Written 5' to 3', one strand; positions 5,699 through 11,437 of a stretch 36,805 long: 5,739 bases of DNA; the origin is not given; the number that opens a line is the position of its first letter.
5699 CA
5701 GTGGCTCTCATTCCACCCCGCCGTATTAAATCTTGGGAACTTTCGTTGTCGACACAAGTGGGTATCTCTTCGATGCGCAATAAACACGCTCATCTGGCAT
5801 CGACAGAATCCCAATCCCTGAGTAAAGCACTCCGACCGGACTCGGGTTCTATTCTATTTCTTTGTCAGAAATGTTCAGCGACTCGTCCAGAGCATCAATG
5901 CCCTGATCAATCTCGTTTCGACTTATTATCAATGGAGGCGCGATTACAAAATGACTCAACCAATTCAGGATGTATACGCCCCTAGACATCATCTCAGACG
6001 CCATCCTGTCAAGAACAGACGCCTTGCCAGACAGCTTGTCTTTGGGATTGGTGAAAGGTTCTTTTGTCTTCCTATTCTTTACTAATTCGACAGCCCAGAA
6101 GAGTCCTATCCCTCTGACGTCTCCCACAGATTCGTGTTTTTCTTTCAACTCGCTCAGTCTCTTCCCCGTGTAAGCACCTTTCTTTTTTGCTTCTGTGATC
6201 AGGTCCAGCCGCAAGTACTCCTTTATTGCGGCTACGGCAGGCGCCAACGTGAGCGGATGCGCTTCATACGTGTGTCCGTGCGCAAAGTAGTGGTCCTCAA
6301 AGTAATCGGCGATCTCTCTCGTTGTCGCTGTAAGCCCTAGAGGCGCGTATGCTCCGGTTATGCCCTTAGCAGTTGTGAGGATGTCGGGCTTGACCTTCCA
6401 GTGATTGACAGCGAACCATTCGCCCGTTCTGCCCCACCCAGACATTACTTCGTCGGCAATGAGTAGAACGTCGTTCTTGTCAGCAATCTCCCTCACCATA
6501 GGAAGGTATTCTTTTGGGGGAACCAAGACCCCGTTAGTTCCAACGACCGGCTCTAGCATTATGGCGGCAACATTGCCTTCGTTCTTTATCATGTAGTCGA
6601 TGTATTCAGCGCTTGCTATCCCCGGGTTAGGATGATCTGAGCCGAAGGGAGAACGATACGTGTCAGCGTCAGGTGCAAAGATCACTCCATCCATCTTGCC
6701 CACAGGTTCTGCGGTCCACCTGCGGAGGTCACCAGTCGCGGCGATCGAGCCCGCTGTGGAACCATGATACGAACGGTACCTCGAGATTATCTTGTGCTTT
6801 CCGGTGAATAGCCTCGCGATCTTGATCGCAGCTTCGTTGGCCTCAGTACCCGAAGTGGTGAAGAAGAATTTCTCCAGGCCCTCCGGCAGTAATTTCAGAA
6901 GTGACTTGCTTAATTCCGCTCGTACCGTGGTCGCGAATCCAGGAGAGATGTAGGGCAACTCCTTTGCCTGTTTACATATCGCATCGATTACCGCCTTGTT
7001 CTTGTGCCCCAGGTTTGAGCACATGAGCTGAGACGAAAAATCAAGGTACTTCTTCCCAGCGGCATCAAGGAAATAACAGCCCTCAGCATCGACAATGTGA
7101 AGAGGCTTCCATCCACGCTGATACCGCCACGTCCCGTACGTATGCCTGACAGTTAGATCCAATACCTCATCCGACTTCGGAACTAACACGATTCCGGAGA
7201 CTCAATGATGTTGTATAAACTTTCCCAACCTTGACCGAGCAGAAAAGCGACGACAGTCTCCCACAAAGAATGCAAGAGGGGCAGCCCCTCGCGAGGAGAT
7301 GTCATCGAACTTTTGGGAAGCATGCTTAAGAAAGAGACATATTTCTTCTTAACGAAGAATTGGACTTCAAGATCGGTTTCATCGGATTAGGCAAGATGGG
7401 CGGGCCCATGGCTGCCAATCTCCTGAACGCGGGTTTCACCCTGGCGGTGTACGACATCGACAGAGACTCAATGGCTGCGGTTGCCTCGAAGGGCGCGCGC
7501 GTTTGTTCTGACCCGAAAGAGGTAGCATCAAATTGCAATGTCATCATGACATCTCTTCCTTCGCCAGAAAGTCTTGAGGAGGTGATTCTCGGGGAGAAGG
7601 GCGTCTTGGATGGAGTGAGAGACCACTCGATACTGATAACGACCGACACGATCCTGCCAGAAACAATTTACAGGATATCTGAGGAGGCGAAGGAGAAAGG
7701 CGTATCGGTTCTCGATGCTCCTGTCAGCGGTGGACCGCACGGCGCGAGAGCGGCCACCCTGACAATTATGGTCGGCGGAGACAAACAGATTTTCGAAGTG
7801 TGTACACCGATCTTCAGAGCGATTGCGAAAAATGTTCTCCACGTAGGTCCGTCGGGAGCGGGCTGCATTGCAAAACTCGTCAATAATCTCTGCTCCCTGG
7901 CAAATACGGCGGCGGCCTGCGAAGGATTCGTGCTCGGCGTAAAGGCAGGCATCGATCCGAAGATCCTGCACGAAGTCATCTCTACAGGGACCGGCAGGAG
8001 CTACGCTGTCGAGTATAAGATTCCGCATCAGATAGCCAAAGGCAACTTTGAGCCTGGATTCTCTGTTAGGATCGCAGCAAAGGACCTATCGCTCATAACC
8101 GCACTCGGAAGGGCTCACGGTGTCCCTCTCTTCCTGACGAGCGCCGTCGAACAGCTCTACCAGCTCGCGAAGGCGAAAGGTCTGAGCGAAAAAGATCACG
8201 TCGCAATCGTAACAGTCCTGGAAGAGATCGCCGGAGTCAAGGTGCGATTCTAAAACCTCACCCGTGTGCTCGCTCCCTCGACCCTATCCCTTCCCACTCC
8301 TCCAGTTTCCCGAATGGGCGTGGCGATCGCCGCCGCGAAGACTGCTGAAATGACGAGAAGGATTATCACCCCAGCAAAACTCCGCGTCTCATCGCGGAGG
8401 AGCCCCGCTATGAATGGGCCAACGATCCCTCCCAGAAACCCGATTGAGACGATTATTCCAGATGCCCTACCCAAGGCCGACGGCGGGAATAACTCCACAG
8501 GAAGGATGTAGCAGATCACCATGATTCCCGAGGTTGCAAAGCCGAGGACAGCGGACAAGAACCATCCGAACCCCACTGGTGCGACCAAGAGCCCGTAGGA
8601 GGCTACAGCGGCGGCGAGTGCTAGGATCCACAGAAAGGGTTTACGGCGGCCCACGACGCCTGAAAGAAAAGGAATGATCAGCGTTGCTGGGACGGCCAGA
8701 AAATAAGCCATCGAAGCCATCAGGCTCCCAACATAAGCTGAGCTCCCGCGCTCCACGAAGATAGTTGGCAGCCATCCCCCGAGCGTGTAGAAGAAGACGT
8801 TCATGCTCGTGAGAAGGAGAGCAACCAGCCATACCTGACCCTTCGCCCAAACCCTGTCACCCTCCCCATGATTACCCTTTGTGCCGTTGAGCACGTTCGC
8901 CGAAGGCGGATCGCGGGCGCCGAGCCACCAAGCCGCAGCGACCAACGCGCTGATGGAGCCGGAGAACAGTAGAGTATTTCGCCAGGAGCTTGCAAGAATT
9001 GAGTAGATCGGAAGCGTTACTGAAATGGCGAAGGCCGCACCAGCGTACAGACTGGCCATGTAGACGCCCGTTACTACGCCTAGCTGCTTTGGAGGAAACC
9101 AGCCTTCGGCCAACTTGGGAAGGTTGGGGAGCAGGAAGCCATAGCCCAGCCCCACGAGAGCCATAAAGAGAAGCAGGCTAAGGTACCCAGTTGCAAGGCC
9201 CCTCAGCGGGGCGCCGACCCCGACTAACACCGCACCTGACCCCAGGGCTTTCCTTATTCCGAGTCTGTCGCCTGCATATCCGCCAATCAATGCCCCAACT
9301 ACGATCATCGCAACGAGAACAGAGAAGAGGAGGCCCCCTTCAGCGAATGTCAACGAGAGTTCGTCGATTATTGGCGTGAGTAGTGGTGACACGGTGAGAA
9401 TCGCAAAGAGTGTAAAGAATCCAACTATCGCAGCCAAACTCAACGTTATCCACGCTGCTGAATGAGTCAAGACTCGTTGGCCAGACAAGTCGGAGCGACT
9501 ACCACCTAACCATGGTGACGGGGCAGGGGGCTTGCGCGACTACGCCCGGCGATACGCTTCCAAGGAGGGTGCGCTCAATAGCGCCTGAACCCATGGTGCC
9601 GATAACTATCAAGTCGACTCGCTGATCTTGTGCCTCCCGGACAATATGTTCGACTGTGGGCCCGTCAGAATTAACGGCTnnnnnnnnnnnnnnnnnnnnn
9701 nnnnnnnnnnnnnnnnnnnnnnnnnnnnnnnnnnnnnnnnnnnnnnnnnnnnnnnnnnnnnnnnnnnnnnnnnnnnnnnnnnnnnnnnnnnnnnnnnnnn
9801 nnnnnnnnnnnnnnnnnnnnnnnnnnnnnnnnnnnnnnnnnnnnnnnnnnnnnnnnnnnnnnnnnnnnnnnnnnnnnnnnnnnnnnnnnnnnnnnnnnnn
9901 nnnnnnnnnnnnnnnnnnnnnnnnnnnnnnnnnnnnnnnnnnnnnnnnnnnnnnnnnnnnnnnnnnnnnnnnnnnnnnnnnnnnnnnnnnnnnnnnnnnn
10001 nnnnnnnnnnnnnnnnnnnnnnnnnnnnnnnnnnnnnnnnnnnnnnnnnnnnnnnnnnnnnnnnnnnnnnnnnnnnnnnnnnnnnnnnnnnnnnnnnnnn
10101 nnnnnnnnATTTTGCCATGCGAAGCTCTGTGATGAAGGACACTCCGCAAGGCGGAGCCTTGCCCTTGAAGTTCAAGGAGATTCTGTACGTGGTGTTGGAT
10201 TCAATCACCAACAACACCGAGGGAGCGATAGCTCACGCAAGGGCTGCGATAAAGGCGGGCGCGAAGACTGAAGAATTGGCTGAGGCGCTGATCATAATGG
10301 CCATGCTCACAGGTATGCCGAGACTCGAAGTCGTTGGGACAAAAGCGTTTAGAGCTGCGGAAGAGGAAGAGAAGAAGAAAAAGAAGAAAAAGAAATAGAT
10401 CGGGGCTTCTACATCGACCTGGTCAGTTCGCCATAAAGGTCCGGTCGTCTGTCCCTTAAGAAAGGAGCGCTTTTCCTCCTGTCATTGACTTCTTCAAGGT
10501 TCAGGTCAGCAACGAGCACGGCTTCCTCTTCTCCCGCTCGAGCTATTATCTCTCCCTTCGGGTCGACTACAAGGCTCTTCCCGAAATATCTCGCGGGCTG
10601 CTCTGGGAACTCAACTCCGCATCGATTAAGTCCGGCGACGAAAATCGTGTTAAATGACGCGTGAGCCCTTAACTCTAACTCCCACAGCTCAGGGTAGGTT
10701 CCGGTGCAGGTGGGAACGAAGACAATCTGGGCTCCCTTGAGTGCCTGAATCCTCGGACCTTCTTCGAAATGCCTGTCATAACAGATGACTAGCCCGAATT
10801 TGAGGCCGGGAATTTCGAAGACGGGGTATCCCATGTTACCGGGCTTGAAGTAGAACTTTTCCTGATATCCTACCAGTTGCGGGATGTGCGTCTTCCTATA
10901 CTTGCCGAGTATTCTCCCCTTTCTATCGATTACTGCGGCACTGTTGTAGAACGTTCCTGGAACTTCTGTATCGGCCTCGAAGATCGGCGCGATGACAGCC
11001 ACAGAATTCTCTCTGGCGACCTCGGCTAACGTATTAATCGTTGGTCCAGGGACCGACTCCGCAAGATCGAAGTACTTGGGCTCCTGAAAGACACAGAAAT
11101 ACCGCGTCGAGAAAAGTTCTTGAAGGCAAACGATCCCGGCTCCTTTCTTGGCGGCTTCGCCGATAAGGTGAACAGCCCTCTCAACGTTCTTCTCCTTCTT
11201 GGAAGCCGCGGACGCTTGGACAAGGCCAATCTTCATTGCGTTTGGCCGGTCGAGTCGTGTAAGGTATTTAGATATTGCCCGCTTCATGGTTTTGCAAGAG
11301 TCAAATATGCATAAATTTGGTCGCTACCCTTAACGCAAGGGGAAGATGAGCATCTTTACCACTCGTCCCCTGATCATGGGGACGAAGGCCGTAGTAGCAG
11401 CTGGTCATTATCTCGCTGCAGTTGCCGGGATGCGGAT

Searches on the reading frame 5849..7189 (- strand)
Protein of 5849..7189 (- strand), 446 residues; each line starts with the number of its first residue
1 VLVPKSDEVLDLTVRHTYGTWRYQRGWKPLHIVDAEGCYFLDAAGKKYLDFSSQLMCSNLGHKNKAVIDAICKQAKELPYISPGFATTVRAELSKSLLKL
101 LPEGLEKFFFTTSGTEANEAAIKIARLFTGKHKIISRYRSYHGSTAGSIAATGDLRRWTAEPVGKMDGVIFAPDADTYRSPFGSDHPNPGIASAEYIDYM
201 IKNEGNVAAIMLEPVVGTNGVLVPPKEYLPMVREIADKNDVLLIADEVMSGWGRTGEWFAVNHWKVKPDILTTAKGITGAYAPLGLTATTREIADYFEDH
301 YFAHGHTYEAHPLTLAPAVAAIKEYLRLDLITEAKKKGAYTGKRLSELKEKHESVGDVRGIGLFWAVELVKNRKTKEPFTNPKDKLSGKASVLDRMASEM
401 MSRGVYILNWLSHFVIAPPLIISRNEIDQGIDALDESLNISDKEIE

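Call 18: search_protein_families(library=pfam, proteins=[window:5849-7189:-], max_evalue=0.00001)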
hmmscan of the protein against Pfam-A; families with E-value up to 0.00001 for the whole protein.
window:5849-7189:- (446 aa): 1 family
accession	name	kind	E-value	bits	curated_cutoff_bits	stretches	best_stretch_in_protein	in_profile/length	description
PF00202.27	Aminotran_3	-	2.4e-90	303.6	30.5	1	30-436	11-401/403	Aminotransferase class-III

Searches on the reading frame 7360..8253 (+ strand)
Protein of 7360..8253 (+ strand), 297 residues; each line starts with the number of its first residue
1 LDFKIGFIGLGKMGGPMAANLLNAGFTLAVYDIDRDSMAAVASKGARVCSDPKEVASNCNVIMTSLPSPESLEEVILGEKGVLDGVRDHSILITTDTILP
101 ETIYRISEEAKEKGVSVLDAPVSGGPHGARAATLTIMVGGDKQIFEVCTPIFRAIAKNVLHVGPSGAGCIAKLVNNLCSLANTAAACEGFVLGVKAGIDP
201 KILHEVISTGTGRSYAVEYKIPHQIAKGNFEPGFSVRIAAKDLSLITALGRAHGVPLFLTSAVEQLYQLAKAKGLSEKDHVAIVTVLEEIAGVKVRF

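Call 18: search_protein_families(library=pfam, proteins=[window:7360-8253:+], max_evalue=0.00001)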
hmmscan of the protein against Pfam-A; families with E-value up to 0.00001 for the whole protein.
window:7360-8253:+ (297 aa): 3 families
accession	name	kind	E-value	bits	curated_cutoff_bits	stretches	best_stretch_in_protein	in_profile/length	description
PF03446.21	NAD_binding_2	-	3.1e-50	170.8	21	1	4-163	1-161/161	NAD binding domain of 6-phosphogluconate dehydrogenase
PF14833.11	NAD_binding_11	-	4.3e-36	124.3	30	1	166-287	1-122/122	NAD-binding of NADP-dependent 3-hydroxyisobutyrate dehydrogenase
PF03807.23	F420_oxidored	-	1.9e-06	28.8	21.6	1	4-75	1-75/94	NADP oxidoreductase coenzyme F420-dependent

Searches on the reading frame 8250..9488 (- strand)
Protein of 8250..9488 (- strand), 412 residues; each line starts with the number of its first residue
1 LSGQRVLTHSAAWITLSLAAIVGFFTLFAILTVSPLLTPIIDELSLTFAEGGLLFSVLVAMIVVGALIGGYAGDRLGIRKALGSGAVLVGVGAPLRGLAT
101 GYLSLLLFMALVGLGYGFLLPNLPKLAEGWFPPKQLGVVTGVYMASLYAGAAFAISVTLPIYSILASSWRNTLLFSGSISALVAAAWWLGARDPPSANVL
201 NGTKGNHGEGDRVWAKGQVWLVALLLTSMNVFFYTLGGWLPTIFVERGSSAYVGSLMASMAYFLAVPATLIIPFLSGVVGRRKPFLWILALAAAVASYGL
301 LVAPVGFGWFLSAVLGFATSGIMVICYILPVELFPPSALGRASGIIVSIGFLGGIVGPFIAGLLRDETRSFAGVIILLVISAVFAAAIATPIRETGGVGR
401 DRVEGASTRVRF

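Call 18: search_protein_families(library=pfam, proteins=[window:8250-9488:-], max_evalue=0.00001)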
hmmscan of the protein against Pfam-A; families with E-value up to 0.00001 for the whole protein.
window:8250-9488:- (412 aa): 2 families
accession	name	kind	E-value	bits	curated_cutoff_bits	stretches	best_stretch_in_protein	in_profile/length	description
PF07690.21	MFS_1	-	1.5e-35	123.2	33.4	2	20-276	2-262/347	Major Facilitator Superfamily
PF00083.30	Sugar_tr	-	1.6e-07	31.1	22.3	1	52-189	49-189/452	Sugar (and other) transporter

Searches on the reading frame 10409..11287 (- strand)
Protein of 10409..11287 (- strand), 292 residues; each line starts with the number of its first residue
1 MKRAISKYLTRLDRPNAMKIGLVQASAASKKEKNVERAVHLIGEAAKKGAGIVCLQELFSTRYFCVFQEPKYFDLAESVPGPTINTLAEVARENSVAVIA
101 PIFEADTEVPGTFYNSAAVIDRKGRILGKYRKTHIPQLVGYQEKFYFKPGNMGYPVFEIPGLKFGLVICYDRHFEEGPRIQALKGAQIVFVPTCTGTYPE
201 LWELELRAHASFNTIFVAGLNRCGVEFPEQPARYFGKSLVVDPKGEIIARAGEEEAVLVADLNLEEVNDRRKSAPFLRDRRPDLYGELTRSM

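Call 18: search_protein_families(library=pfam, proteins=[window:10409-11287:-], max_evalue=0.00001)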
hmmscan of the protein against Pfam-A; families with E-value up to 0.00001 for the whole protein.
window:10409-11287:- (292 aa): 1 family
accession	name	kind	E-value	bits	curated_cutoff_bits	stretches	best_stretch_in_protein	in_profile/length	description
PF00795.27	CN_hydrolase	-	9.8e-61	205.8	23.2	1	19-271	1-255/256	Carbon-nitrogen hydrolase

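Call 29: search_protein_families(library=ncbifam, proteins=[window:10409-11287:-], max_evalue=1e-10)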
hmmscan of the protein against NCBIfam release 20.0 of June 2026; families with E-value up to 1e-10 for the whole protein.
window:10409-11287:- (292 aa): 9 families
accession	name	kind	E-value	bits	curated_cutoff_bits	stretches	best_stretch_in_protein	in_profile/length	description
TIGR03381.1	agmatine_aguB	equivalog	2e-71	240.6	410.25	1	19-288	2-279/279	N-carbamoylputrescine amidase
NF040852.1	nitrile_Arch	equivalog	2.9e-42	144.6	500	1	18-285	1-260/262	nitrilase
NF033621.1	de_GSH_amidase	exception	2.6e-34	118.8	355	1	20-281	2-254/260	deaminated glutathione amidase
NF009803.0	PRK13287.1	equivalog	6e-21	74.5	406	1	16-271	12-266/333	formamidase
NF009802.0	PRK13286.1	equivalog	1.6e-17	63.5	427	1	52-273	54-269/345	aliphatic amidase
NF010588.0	PRK13981.1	equivalog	2.3e-17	62.6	479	1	18-263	5-245/546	NAD+ synthase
NF007757.0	PRK10438.1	equivalog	2.1e-13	50.1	249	1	96-279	74-249/256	amidohydrolase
TIGR00546.1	lnt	equivalog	7.9e-13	48.3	132.9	1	32-208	181-363/395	apolipoprotein N-acyltransferase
NF043013.1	DeGluthAmidYersProt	equivalog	2.3e-11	43.4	500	1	76-278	57-266/278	deaminated glutathione amidase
